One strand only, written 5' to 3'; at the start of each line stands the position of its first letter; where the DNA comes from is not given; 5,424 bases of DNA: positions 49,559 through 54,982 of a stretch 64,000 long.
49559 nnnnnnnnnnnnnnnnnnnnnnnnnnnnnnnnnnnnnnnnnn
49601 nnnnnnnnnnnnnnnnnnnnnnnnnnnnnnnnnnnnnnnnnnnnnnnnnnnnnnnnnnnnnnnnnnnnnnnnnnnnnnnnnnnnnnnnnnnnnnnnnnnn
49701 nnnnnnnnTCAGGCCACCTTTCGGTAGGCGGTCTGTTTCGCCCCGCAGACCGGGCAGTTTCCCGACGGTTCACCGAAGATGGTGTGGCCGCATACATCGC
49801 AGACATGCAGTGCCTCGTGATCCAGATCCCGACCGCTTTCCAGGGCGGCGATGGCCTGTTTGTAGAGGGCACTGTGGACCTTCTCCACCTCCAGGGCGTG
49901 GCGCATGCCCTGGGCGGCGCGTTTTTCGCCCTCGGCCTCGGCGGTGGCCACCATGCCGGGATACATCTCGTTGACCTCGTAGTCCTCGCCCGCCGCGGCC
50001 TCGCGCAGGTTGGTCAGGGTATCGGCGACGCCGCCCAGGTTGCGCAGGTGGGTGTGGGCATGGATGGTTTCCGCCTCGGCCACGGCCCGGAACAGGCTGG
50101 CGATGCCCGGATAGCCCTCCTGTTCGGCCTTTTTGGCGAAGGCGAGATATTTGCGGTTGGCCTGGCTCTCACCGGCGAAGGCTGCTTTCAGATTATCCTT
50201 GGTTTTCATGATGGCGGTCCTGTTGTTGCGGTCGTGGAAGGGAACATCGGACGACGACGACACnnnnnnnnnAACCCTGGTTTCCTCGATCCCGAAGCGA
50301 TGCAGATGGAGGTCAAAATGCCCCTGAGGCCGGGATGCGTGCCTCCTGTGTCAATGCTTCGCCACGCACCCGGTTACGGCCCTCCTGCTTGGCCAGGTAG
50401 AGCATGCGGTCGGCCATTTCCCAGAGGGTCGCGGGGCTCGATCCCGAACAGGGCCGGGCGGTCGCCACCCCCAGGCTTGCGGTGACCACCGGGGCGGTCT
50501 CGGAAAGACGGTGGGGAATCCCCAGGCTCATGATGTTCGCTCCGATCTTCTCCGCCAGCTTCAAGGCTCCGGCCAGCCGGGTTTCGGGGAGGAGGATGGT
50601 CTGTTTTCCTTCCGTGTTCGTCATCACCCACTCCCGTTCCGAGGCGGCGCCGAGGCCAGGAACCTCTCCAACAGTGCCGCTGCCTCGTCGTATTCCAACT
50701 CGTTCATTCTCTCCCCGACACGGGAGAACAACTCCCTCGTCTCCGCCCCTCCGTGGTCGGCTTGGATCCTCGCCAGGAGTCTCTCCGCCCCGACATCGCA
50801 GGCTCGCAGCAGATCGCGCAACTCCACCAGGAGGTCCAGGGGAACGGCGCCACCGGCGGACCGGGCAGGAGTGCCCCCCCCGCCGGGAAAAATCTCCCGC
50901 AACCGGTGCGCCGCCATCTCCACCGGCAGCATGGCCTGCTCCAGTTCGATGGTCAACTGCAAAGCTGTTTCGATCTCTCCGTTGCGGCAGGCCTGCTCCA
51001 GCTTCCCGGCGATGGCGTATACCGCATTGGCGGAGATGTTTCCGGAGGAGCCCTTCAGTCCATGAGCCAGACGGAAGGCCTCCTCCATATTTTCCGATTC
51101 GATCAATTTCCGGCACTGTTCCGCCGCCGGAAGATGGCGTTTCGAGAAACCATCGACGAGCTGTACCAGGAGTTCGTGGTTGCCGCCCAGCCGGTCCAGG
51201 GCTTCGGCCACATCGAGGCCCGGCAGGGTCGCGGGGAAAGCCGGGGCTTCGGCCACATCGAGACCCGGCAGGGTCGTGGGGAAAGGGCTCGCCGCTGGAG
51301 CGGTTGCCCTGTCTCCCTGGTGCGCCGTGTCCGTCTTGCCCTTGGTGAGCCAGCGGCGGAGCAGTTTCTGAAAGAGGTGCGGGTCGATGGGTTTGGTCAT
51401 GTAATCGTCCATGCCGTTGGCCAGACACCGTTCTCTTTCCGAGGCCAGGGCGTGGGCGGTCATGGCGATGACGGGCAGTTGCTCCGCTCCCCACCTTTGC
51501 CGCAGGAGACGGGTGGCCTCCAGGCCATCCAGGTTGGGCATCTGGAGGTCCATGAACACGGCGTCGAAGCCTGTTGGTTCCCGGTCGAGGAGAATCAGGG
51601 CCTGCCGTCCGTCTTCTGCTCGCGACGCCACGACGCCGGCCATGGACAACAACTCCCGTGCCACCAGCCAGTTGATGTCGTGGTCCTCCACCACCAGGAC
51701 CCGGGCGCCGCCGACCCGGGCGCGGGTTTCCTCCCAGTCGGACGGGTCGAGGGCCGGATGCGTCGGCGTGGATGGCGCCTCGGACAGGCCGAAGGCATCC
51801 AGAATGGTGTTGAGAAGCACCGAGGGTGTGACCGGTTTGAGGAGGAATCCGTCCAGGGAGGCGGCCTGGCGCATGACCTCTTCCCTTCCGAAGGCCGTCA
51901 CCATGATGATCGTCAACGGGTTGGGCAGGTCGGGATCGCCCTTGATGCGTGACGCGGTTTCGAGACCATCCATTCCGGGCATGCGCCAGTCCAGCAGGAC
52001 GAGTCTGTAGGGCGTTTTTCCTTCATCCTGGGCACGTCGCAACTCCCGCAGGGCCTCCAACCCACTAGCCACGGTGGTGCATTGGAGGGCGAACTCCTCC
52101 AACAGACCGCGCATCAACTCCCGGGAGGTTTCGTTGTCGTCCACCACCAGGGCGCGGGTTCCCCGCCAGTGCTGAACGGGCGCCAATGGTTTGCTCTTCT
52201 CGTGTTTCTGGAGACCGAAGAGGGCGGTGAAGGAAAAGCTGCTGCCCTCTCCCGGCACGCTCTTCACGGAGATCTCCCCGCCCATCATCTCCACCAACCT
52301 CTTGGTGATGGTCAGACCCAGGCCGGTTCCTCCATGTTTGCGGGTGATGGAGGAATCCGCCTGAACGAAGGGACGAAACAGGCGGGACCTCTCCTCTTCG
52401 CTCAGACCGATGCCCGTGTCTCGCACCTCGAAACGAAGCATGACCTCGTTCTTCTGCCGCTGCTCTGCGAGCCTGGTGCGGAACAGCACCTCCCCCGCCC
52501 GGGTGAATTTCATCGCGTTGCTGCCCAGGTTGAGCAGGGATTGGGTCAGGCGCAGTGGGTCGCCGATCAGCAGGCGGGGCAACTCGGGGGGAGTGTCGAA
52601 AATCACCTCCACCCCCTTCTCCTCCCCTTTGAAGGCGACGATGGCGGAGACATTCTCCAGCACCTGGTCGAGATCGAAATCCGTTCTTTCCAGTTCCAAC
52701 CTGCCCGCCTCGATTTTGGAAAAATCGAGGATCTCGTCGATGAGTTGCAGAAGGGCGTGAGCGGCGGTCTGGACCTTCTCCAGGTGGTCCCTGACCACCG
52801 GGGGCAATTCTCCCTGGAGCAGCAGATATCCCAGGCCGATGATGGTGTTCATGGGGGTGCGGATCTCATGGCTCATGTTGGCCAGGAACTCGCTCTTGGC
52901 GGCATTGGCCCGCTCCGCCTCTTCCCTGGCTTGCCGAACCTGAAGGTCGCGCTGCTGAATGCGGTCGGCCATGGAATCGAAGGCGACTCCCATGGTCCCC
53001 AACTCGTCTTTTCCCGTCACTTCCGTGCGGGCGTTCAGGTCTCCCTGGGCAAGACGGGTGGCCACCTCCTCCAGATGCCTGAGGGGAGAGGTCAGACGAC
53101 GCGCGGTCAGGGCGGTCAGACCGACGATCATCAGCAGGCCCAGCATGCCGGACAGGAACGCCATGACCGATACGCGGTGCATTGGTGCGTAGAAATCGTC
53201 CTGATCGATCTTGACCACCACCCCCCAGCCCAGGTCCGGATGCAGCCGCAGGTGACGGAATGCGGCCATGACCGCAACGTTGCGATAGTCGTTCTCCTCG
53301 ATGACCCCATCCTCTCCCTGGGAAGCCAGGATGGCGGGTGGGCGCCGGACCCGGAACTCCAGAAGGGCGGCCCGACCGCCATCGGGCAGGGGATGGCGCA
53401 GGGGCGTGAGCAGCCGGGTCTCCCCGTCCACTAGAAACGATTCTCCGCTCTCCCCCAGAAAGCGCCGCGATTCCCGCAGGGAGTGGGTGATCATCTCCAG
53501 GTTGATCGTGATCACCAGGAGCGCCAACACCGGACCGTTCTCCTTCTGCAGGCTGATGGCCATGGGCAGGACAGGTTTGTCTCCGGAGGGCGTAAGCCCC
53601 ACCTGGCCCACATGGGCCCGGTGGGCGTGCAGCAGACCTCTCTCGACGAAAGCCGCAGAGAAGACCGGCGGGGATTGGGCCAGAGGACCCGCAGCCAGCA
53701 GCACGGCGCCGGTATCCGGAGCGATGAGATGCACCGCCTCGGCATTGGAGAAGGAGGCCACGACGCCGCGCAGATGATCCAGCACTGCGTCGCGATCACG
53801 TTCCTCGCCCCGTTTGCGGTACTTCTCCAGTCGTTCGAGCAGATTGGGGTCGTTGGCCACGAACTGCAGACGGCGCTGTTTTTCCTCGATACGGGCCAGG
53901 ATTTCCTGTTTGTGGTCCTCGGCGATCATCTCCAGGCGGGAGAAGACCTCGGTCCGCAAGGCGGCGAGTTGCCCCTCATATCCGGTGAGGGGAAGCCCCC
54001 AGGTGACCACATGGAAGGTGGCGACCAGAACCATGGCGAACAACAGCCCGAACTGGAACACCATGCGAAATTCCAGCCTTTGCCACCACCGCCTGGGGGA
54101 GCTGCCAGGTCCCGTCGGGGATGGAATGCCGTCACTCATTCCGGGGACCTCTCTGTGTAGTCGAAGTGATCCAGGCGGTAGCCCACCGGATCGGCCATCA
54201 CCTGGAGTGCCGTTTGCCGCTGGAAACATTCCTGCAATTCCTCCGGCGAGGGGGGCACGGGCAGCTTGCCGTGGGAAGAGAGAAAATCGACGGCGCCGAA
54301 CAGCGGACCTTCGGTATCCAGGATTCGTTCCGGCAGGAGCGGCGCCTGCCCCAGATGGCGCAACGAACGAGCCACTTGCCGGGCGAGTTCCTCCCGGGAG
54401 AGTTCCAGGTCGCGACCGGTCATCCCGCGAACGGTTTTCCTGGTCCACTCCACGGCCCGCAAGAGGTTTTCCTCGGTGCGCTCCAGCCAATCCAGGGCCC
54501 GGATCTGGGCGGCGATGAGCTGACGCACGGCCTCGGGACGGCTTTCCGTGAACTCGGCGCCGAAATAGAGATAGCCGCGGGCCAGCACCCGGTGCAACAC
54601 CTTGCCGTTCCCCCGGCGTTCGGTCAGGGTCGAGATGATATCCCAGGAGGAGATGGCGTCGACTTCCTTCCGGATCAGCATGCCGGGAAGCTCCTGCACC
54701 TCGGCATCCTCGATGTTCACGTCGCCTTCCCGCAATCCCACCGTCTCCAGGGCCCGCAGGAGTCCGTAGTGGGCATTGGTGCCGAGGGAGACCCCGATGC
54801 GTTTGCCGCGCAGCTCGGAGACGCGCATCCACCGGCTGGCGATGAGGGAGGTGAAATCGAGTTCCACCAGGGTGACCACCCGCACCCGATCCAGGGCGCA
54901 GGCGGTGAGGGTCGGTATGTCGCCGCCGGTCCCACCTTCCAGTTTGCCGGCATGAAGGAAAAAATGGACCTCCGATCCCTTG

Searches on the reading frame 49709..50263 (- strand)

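Call 7: search_protein_families(library=pfam, proteins=[window:49709-50263:-], max_evalue=0.01)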
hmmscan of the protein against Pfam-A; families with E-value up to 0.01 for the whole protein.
window:49709-50263:- (184 aa): 3 families
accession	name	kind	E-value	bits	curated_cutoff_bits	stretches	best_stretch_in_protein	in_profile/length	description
PF02915.23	Rubrerythrin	-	6.2e-23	82.1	22.8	1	23-137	1-136/137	Rubrerythrin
PF21349.2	RUBY_RBDX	-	4.9e-06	26.3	26.5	1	154-179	2-28/30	Rubrerythrin, rubredoxin-like domain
PF00210.30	Ferritin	-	0.0012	19.2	24.5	1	23-146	2-111/142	Ferritin-like domain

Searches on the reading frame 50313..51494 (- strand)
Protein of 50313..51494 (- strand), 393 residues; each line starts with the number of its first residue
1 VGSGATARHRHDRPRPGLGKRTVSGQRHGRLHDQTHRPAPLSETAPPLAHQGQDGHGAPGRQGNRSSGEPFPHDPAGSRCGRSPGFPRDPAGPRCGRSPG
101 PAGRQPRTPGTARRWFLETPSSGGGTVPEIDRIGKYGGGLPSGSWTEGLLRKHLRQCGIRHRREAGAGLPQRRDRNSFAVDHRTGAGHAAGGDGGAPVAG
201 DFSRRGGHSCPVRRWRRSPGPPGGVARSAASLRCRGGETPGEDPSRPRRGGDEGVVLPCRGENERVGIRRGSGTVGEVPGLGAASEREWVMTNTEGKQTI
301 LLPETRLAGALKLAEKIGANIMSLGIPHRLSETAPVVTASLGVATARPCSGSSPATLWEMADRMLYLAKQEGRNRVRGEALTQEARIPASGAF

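Call 58: search_protein_families(library=pfam, proteins=[window:50313-51494:-], max_evalue=0.001)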
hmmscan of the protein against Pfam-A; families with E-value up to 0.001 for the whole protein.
window:50313-51494:- (393 aa): 1 family
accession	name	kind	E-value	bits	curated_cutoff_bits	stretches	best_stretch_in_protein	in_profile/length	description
PF00990.26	GGDEF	-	6e-11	42.8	23.8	1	299-375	85-161/161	Diguanylate cyclase, GGDEF domain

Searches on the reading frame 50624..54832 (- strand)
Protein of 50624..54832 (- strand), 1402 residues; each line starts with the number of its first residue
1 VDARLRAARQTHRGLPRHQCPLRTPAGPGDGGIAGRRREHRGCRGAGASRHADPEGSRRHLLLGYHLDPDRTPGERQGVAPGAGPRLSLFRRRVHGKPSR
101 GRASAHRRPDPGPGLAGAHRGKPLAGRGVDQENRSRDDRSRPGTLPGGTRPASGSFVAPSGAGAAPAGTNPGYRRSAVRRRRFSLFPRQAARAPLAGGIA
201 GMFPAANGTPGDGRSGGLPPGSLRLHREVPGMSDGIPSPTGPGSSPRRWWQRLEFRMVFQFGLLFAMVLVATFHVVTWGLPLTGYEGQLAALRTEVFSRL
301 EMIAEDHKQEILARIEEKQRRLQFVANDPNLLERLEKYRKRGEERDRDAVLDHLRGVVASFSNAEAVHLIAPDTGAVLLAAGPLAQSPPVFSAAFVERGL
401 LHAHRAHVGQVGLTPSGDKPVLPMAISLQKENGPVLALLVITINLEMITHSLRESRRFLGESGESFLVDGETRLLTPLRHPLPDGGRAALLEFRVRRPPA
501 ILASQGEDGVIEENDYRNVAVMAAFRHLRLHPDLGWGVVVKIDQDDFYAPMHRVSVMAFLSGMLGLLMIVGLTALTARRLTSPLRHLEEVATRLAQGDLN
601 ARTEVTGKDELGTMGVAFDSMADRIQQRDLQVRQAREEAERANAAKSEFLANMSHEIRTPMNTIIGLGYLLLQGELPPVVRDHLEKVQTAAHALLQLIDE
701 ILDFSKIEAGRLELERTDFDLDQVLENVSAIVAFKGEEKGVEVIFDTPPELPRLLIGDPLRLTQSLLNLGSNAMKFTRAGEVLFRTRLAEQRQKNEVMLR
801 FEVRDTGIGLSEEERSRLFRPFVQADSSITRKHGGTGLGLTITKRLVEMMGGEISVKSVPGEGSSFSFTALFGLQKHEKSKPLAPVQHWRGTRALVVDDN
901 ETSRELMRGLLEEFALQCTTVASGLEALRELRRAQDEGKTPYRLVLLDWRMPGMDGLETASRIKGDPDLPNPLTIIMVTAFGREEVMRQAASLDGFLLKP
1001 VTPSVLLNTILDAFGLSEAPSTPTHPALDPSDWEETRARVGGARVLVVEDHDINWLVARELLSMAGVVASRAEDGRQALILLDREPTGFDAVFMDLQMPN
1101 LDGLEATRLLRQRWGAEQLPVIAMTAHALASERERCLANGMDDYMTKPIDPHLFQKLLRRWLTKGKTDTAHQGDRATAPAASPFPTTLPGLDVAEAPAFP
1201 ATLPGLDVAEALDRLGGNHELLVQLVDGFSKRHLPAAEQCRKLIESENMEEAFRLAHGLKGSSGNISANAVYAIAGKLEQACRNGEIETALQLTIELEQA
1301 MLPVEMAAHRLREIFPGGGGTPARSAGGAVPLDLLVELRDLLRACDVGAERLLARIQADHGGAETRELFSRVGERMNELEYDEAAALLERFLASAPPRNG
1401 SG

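Call 58: search_protein_families(library=pfam, proteins=[window:50624-54832:-], max_evalue=0.001)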
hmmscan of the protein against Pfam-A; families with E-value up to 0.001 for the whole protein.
window:50624-54832:- (1402 aa): 5 families
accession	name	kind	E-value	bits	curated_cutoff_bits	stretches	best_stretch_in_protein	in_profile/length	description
PF00072.30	Response_reg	-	2.3e-45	153.7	30.2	2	1045-1156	1-108/111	Response regulator receiver domain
PF02518.31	HATPase_c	-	6.1e-25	88.3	26.4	1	757-869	1-106/111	Histidine kinase-, DNA gyrase B-, and HSP90-like ATPase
PF00512.31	HisKA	-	1.8e-20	73.2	26.9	1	645-710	1-66/66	His Kinase A (phospho-acceptor) domain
PF00672.30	HAMP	-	3.9e-16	59.5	25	1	575-627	1-53/53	HAMP domain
PF01627.28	Hpt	-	3.1e-10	40.6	24.6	1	1237-1299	14-76/84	Hpt domain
